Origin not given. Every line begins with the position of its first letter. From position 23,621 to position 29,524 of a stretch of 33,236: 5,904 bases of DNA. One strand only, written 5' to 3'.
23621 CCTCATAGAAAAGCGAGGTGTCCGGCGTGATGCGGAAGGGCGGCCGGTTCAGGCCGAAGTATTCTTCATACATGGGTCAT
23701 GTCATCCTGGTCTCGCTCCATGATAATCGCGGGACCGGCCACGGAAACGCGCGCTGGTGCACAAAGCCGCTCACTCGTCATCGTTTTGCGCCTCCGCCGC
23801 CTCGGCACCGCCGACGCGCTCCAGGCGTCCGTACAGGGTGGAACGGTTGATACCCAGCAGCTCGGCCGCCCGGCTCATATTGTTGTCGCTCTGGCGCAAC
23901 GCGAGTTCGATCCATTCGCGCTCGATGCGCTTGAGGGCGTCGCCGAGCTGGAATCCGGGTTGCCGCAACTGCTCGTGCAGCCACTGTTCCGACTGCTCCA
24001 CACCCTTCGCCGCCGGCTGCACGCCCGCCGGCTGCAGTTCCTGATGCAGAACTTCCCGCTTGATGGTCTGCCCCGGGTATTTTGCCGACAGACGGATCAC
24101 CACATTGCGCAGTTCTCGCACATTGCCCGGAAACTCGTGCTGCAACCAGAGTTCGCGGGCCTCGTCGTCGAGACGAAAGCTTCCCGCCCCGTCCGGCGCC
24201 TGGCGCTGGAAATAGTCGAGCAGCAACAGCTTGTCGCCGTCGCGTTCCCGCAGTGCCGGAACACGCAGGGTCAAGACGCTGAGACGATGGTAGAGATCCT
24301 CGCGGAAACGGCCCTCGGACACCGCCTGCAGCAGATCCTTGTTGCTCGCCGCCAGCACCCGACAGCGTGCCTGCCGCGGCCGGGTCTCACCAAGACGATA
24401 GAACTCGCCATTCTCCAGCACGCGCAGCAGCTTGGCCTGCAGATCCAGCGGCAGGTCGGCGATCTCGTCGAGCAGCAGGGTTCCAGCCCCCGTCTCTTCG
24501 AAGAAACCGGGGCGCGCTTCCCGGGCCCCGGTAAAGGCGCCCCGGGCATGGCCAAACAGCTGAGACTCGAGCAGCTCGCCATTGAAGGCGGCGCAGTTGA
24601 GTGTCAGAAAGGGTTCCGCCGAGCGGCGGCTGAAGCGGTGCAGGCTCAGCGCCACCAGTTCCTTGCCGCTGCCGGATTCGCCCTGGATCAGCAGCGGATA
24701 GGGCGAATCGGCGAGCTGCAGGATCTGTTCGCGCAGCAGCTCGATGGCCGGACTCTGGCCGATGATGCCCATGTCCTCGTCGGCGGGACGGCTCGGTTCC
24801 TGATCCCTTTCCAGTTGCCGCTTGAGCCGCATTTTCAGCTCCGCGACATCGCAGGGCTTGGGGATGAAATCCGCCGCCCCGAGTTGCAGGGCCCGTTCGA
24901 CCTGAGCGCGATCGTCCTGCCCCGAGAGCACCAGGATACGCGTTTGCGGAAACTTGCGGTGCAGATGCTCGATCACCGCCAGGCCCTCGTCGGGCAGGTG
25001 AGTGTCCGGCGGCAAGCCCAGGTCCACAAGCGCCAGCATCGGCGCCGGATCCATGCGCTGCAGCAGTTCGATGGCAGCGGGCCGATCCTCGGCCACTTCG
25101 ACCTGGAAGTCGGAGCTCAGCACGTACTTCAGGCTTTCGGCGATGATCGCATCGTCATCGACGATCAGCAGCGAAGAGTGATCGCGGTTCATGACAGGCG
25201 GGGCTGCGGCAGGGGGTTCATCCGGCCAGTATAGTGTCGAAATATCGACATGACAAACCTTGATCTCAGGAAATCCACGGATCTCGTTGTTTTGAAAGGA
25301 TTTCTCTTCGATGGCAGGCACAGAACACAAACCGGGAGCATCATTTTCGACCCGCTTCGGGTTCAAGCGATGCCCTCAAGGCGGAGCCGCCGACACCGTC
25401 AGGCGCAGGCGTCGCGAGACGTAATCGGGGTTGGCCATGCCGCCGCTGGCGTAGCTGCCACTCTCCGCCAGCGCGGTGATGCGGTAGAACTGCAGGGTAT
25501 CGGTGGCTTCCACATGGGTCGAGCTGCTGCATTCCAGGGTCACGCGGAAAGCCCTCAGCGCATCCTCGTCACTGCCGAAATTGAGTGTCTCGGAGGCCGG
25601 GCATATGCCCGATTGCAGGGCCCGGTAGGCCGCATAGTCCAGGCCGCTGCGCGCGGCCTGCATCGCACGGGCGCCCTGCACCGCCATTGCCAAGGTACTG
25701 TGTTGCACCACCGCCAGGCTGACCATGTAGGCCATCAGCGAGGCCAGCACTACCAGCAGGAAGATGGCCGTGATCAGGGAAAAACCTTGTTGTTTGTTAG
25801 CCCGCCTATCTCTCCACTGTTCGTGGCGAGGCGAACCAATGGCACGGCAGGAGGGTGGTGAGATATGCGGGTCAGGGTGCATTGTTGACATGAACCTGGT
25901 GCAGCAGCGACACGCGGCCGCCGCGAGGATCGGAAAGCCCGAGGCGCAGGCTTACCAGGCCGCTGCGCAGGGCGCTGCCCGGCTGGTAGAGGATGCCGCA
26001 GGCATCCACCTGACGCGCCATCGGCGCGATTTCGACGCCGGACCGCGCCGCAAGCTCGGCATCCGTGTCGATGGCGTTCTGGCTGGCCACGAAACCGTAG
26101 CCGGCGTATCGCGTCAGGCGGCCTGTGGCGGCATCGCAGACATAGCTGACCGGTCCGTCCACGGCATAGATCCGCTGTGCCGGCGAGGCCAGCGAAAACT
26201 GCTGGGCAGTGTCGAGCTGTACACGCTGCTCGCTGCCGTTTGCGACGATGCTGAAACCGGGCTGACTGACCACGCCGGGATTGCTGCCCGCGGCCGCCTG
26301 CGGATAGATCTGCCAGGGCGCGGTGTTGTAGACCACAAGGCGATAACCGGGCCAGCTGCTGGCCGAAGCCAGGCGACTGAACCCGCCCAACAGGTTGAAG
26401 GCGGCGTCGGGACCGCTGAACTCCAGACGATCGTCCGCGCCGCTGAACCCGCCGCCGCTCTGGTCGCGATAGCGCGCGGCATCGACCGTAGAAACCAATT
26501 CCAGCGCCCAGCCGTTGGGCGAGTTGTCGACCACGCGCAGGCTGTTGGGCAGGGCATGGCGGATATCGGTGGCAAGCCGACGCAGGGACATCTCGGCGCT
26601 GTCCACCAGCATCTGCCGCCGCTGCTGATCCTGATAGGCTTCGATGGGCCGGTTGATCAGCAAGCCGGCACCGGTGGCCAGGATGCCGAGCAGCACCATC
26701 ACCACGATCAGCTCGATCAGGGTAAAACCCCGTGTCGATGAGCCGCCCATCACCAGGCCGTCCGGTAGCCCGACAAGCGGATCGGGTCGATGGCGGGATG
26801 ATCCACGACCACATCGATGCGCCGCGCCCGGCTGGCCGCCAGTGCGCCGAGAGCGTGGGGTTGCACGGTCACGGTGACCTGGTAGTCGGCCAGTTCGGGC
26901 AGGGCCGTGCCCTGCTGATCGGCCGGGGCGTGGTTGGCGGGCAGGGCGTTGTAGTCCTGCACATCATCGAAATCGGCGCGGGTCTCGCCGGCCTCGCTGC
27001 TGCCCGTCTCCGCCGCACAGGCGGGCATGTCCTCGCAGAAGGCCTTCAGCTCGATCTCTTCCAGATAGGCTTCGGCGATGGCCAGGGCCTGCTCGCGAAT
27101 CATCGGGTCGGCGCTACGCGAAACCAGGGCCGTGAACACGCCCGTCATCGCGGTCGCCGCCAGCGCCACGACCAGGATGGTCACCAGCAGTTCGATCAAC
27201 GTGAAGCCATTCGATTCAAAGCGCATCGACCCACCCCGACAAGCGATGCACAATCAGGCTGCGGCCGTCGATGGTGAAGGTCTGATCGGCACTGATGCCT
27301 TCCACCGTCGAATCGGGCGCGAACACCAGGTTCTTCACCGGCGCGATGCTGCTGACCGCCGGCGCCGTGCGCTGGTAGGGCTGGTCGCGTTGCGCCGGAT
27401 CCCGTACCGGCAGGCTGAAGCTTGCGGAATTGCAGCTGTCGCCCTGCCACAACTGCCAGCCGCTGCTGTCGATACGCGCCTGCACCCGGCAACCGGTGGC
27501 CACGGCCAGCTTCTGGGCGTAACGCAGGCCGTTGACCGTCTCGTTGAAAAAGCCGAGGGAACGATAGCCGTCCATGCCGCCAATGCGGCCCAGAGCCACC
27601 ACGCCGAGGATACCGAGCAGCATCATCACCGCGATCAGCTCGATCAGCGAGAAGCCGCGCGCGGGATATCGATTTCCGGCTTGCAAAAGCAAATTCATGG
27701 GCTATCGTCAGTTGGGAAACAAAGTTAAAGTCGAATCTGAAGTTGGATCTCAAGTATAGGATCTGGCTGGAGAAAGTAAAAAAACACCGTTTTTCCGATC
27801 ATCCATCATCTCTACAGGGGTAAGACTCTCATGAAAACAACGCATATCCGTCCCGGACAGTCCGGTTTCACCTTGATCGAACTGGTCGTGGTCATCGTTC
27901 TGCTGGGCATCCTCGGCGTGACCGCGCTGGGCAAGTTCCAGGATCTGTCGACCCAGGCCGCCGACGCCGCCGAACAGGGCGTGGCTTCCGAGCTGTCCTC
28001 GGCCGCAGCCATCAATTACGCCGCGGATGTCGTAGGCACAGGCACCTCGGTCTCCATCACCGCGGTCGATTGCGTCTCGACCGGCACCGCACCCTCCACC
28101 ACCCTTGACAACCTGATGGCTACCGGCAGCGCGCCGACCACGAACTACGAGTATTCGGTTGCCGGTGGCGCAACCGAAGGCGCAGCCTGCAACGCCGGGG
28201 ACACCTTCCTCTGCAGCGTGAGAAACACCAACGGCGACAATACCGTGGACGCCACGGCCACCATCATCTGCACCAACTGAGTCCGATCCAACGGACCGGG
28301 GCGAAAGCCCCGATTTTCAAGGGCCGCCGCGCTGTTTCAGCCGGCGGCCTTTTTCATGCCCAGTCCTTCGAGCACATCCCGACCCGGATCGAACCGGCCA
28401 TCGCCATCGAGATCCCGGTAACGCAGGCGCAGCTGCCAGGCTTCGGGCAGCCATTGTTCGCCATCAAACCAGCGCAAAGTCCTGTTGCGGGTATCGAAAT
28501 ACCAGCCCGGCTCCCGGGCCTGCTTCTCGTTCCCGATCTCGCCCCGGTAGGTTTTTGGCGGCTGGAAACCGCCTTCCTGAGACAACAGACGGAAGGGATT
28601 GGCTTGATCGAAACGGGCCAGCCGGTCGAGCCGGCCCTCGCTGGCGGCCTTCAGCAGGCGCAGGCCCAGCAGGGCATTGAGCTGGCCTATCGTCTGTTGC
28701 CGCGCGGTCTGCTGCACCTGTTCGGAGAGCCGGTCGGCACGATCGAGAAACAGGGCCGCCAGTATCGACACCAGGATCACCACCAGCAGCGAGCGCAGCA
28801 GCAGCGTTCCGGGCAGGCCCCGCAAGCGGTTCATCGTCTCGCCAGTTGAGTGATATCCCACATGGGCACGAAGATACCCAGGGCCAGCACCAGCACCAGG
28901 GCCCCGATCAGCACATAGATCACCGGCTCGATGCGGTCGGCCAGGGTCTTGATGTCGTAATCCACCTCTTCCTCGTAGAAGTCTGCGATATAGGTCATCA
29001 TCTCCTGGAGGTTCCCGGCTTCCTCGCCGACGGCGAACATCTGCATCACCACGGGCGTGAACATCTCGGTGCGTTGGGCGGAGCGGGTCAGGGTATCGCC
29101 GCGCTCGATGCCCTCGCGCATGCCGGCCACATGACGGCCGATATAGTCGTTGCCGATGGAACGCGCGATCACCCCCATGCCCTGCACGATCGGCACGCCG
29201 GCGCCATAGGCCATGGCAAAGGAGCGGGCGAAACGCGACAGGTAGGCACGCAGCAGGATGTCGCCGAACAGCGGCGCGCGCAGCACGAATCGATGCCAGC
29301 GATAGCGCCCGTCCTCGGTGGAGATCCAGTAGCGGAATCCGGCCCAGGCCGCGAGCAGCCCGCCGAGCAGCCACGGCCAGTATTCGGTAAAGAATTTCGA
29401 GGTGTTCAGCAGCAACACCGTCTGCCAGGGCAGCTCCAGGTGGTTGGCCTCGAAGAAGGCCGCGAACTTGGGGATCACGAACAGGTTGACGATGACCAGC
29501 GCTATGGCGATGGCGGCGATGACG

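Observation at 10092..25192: Second, rearranged MSH/T2SS-hybrid type IV filament machine directly abutting a canonical MSHA operon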

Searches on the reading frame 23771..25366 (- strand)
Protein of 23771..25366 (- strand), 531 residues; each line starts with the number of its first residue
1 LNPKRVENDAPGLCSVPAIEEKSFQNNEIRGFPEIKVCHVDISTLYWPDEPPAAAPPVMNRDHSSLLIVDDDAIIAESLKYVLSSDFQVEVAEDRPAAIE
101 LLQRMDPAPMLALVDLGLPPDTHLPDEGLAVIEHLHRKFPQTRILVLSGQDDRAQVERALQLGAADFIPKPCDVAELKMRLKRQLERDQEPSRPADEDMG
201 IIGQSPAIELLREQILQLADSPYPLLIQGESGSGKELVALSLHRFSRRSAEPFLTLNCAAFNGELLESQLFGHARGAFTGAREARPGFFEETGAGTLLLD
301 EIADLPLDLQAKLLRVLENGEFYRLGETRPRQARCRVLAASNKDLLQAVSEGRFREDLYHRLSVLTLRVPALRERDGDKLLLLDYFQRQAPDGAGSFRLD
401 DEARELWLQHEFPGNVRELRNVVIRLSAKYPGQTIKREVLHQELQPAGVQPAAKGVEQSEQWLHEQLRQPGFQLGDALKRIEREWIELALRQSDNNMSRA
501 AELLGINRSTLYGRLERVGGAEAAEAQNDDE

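Call 3: search_protein_families(library=pfam, proteins=[window:23771-25366:-], max_evalue=0.01)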
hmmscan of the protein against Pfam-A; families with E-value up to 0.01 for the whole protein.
window:23771-25366:- (531 aa): 9 families
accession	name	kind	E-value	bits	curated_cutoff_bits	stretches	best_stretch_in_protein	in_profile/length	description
PF00158.32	Sigma54_activat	-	7.3e-62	208.4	20.2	1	201-367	1-167/168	Sigma-54 interaction domain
PF14532.12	Sigma54_activ_2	-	1.3e-23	84.2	25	1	202-372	1-138/138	Sigma-54 interaction domain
PF00072.30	Response_reg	-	6.7e-19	68.5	30.2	1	67-181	2-110/111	Response regulator receiver domain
PF25601.1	AAA_lid_14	-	2.3e-13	50.2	27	1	373-448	1-78/87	AAA+ ATPase lid domain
PF02954.25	HTH_8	-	3.5e-12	46.3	22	1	478-517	2-41/42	Bacterial regulatory protein, Fis family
PF07728.20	AAA_5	-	8e-06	26.3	22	1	224-343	1-123/139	AAA domain (dynein-related subfamily)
PF13556.12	HTH_30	-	0.00062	20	27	1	492-518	10-36/59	PucR C-terminal helix-turn-helix domain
PF13518.12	HTH_28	-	0.0063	17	25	0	484-517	4-35/52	Helix-turn-helix domain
PF07724.20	AAA_2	-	0.008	16.7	27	0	226-322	7-104/166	AAA domain (Cdc48 subfamily)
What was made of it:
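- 23771..25192 (-): Sigma54-dependent response regulator (REC + sigma54 AAA+ + Fis-type HTH), first gene of the module. Pfam Sigma54_activat 208 bits, Response_reg, HTH_8 (call 3).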

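Call 4: search_protein_families(library=ncbifam, proteins=[window:23771-25366:-], max_evalue=0.01)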
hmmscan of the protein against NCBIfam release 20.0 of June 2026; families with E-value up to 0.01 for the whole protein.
window:23771-25366:- (531 aa): 92 families (the best 25 are shown)
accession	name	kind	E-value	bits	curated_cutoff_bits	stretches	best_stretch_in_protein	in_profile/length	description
TIGR01818.1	ntrC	equivalog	4.2e-106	355.5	558.6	1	67-515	2-460/463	nitrogen regulation protein NR(I)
TIGR02915.1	PEP_resp_reg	equivalog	1.1e-101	340.8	502.6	1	66-518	1-442/445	PEP-CTERM-box response regulator transcription factor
NF003451.0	PRK05022.1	equivalog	3.3e-92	309.8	476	1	167-517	158-507/512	nitric oxide reductase transcriptional regulator NorR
NF038308.1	RNA_repair_RtcR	equivalog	1.2e-85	288.4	650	1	183-512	164-505/530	RNA repair transcriptional activator RtcR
NF008469.0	PRK11361.1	equivalog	3.2e-84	283.3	714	1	65-517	6-453/461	acetoacetate metabolism transcriptional regulator AtoC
NF008176.1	PRK10923.1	equivalog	2.8e-82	276.8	620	1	65-519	5-467/469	nitrogen regulation protein NR(I)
NF051870.1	NAssimRespRegNtrX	equivalog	7.4e-81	272.3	600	1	65-519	3-451/452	nitrogen assimilation response regulator NtrX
NF041946.1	LuxO_transreg_Vib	equivalog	3.3e-79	266.8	800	1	69-517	2-459/463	quorum-sensing sigma-54 dependent transcriptional regulator LuxO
TIGR01817.1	nifA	equivalog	2.9e-77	260.6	528.85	1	182-505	177-514/534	nif-specific transcriptional activator NifA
NF041552.1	TF_PrdR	equivalog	7.4e-77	259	795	1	196-517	264-575/577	sigma-54 dependent transcriptional regulator PrdR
NF050807.1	TransRegFlbDCaul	equivalog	3.2e-76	257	750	1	131-517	60-437/454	sigma-54-dependent transcriptional regulator FlbD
TIGR02329.1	propionate_PrpR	equivalog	1.3e-72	245.1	499.2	1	181-516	196-525/526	propionate catabolism operon regulatory protein PrpR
TIGR02974.1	phageshock_pspF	equivalog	1.3e-72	244.9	443.55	1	201-515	1-333/336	phage shock protein operon transcriptional activator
NF011953.0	PRK15424.1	equivalog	7.2e-70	236.1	703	1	186-517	206-533/538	propionate catabolism operon regulatory protein PrpR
NF011695.0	PRK15115.1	equivalog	1.4e-69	235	763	1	59-517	2-435/445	two-component system response regulator GlrR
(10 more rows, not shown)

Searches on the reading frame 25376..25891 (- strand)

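Call 5: search_protein_families(library=ncbifam, proteins=[window:25376-25891:-], max_evalue=0.01)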
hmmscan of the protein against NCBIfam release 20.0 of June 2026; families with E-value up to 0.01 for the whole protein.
window:25376-25891:- (171 aa): 1 family
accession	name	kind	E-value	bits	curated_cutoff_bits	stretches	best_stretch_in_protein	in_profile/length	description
NF047839.1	PspM_Rv2743c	equivalog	0.005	16.8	80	1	23-92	4-71/220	phage shock envelope stress response protein PspM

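Call 6: search_protein_families(library=pfam, proteins=[window:25376-25891:-], max_evalue=0.01)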
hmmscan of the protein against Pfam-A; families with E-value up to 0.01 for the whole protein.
window:25376-25891:- (171 aa): 0 families

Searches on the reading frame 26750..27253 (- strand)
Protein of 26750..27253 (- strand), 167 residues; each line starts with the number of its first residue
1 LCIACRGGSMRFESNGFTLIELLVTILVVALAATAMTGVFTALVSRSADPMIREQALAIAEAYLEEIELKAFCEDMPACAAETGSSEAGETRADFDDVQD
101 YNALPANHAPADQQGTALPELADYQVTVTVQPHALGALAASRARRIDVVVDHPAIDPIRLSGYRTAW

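Call 5: search_protein_families(library=ncbifam, proteins=[window:26750-27253:-], max_evalue=0.01)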
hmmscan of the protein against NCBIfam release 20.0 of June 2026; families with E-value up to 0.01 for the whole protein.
window:26750-27253:- (167 aa): 9 families
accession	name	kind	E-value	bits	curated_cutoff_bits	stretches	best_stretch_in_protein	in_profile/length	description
TIGR02532.1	IV_pilin_GFxxxE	domain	4e-06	26.4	16.3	1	15-36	2-23/24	prepilin-type N-terminal cleavage/methylation domain-containing protein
TIGR02523.1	type_IV_pilV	equivalog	5e-06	27.1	52.2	1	15-115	2-101/139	type IV pilus modification protein PilV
TIGR01707.1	gspI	equivalog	0.00043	20.7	44.35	1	16-77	1-62/101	type II secretion system minor pseudopilin GspI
NF038303.1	EPS_HpsB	equivalog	0.00065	19.7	150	1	14-73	2-61/211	hormogonium polysaccharide secretion pseudopilin HpsB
TIGR01708.2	typeII_sec_gspH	equivalog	0.0032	17.5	80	1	15-41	2-28/169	type II secretion system minor pseudopilin GspH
NF041013.1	T4P_ComGE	equivalog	0.0035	17.4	49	1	14-66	3-55/83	competence type IV pilus minor pilin ComGE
NF040982.1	ComGD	equivalog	0.0051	17.2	70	1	15-45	2-32/139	competence type IV pilus minor pilin ComGD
NF038304.1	EPS_HpsC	equivalog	0.0062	16.1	200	1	13-43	19-49/318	hormogonium polysaccharide secretion pseudopilin HpsC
NF041002.1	pilin_ComGF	equivalog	0.0095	16.2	80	0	15-45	2-32/139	competence type IV pilus minor pilin ComGF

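Call 6: search_protein_families(library=pfam, proteins=[window:26750-27253:-], max_evalue=0.01)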
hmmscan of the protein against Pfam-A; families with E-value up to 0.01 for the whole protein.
window:26750-27253:- (167 aa): 1 family
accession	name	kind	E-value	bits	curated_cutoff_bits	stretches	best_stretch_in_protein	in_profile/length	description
PF07963.17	N_methyl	-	3.5e-06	26.8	21.2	1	14-36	4-26/27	Prokaryotic N-terminal methylation motif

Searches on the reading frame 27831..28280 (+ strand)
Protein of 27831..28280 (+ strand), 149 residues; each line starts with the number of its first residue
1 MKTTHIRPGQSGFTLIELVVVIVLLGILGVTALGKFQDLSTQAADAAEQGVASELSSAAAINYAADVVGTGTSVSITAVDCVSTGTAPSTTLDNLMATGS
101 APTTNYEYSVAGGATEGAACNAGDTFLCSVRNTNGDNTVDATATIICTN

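Call 5: search_protein_families(library=ncbifam, proteins=[window:27831-28280:+], max_evalue=0.01)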
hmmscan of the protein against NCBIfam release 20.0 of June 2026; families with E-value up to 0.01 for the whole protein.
window:27831-28280:+ (149 aa): 7 families
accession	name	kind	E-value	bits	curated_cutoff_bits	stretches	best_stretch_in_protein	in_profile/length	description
TIGR02532.1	IV_pilin_GFxxxE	domain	1.3e-06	28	16.3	1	10-32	1-23/24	prepilin-type N-terminal cleavage/methylation domain-containing protein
TIGR01708.2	typeII_sec_gspH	equivalog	2.1e-06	27.8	80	1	10-58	1-50/169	type II secretion system minor pseudopilin GspH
NF041775.1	typeIV_PilA_Myxo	equivalog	3.5e-05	23.9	400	1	1-41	1-44/214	type IV pilin protein PilA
TIGR01710.1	typeII_sec_gspG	equivalog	0.00019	21.4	88.85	1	11-43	1-33/134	type II secretion system major pseudopilin GspG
TIGR02596.1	TIGR02596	subfamily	0.00026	21.1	70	1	13-60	1-49/196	Verru_Chthon cassette protein D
NF007862.0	PRK10574.1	equivalog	0.0004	20.5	138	1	10-44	4-38/145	prepilin peptidase-dependent pilin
NF007800.0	PRK10506.1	equivalog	0.00096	19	158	1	9-41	7-39/163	prepilin peptidase-dependent protein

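Call 6: search_protein_families(library=pfam, proteins=[window:27831-28280:+], max_evalue=0.01)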
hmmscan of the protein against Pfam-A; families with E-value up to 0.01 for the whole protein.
window:27831-28280:+ (149 aa): 1 family
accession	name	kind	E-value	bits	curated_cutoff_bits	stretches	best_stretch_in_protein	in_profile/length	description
PF07963.17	N_methyl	-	3.7e-08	33.1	21.2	1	9-32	3-26/27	Prokaryotic N-terminal methylation motif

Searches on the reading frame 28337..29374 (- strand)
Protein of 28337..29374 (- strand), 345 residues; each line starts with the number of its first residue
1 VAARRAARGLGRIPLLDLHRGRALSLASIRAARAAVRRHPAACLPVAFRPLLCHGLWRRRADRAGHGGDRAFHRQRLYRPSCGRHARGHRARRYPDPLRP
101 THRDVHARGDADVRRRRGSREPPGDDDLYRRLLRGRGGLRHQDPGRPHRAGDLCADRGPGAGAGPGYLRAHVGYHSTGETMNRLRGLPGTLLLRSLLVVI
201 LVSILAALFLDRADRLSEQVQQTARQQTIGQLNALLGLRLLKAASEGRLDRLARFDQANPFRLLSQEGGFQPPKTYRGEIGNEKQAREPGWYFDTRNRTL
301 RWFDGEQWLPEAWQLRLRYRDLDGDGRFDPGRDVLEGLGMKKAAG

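Call 5: search_protein_families(library=ncbifam, proteins=[window:28337-29374:-], max_evalue=0.01)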
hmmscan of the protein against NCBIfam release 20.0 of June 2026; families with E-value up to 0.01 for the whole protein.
window:28337-29374:- (345 aa): 0 families

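Call 6: search_protein_families(library=pfam, proteins=[window:28337-29374:-], max_evalue=0.01)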
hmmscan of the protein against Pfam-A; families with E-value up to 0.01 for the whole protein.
window:28337-29374:- (345 aa): 1 family
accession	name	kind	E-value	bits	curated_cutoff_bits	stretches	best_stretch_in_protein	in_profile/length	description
PF10708.14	DUF2510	-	0.00074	19.6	24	1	289-310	1-24/35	Protein of unknown function (DUF2510)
